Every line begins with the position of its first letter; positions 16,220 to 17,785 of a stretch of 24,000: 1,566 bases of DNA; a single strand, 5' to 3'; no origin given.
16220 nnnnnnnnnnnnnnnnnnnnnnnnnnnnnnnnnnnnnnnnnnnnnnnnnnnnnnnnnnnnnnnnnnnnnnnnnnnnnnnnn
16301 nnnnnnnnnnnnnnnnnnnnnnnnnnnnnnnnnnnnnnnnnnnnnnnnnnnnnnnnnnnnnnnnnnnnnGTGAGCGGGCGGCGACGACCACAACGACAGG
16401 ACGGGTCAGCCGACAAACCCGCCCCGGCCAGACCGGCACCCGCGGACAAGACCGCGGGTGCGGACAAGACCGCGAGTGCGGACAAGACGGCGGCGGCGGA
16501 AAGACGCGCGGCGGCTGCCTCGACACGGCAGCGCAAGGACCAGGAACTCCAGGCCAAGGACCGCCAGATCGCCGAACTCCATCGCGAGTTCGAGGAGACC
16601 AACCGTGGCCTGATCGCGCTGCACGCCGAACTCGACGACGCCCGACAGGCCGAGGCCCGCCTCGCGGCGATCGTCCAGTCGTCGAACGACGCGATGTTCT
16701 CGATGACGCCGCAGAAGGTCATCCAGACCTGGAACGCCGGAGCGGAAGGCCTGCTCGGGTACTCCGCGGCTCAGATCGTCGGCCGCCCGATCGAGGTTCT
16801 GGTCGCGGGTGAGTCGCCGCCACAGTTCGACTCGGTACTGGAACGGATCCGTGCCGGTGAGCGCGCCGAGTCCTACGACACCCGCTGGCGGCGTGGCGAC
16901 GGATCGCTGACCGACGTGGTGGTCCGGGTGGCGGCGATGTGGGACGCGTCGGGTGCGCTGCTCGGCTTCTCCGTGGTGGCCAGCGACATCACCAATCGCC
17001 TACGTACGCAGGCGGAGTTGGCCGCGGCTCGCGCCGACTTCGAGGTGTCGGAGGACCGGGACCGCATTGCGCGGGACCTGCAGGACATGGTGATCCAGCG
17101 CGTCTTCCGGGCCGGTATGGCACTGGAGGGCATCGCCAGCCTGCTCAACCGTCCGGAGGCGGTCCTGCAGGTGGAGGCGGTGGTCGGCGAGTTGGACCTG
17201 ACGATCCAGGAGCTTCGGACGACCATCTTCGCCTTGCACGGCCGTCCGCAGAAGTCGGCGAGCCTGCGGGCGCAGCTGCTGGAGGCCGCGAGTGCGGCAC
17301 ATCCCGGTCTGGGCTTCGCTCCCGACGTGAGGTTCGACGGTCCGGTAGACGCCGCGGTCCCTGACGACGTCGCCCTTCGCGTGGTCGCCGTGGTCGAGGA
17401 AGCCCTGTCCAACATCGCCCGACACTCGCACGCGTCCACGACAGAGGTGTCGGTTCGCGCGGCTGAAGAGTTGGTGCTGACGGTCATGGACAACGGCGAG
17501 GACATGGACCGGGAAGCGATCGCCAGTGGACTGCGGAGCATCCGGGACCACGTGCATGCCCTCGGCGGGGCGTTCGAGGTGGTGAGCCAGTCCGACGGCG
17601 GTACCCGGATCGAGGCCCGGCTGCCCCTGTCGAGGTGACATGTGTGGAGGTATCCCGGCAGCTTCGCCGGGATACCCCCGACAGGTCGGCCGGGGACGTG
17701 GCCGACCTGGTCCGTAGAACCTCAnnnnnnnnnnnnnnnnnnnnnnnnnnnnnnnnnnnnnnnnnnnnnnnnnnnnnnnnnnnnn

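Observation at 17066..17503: Phospho-acceptor His replaced by Gln and degenerate ATP-lid in the DevS-like kinase core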

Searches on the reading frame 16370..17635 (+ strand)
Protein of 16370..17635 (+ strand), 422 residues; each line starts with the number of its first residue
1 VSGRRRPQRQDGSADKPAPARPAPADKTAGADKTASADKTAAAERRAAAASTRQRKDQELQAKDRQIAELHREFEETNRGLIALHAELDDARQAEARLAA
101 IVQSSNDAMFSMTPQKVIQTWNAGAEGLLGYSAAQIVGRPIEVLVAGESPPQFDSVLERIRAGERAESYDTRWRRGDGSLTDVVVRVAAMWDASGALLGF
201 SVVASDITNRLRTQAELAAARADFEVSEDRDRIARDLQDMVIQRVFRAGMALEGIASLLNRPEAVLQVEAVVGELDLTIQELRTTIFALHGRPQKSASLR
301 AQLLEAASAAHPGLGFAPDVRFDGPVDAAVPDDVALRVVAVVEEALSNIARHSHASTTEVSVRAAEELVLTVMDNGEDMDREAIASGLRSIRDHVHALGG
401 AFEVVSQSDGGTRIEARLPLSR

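Call 3: search_protein_families(library=pfam, proteins=[window:16370-17635:+], max_evalue=0.01)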
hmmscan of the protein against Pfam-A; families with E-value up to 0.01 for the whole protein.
window:16370-17635:+ (422 aa): 9 families
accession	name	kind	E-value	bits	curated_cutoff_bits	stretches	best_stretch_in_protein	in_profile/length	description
PF00989.32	PAS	-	1.8e-15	57.4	22.6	1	97-207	2-113/113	PAS fold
PF13426.13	PAS_9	-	2e-12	47.7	27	1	107-208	2-102/103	PAS domain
PF02518.31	HATPase_c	-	2.6e-10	41.2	26.4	1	335-421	3-110/111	Histidine kinase-, DNA gyrase B-, and HSP90-like ATPase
PF08448.16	PAS_4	-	3e-08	34.3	23.1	1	103-210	2-108/110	PAS fold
PF07730.19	HisKA_3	-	5e-07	30.6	24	1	230-290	2-64/68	Histidine kinase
PF08447.18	PAS_3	-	3.3e-05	24.5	25.6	1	120-201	3-86/89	PAS fold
PF13581.12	HATPase_c_2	-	8.7e-05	23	27.4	1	329-384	23-84/127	Histidine kinase-like ATPase domain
PF13188.13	PAS_8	-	0.00027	21.2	21.8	1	96-152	1-54/65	PAS domain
PF13596.12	PAS_10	-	0.00049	21.1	22.1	1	134-208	36-106/106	PAS domain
